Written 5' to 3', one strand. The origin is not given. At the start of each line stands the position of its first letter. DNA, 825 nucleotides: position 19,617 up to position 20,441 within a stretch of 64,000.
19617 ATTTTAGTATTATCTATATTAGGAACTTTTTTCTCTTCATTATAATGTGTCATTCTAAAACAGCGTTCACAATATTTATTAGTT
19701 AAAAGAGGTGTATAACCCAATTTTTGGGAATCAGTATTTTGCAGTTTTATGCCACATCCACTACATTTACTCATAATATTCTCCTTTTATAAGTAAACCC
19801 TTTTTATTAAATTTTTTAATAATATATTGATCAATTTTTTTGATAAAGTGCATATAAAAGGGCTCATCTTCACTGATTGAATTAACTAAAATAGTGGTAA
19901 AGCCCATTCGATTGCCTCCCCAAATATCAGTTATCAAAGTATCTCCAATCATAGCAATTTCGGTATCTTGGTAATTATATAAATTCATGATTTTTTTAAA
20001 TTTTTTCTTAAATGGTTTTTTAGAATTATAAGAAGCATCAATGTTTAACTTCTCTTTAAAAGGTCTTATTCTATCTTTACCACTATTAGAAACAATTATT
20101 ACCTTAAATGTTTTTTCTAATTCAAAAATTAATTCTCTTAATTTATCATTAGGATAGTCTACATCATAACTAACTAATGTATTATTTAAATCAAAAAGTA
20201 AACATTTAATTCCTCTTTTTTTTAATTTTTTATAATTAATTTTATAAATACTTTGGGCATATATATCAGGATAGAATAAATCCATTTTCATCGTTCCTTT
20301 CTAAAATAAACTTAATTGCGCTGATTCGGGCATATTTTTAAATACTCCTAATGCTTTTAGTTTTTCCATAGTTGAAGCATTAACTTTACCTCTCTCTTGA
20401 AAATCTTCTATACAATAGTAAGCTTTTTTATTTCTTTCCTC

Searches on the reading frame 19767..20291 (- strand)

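Call 29: search_protein_families(library=pfam, proteins=[window:19767-20291:-], max_evalue=0.0001)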
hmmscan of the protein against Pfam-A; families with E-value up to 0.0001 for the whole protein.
window:19767-20291:- (174 aa): 4 families
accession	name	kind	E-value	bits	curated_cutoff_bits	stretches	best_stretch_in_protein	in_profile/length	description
PF09419.16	PGP_phosphatase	-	8.7e-11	42.1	20.4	1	4-136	15-163/168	Mitochondrial PGP phosphatase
PF13242.12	Hydrolase_like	-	1.3e-09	38.3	22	1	92-138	4-50/75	HAD-hyrolase-like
PF00702.32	Hydrolase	-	3.6e-08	34.5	26.4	1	19-130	71-191/191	haloacid dehalogenase-like hydrolase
PF13419.12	HAD_2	-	8.8e-08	32.9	23.8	1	17-136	51-178/178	Haloacid dehalogenase-like hydrolase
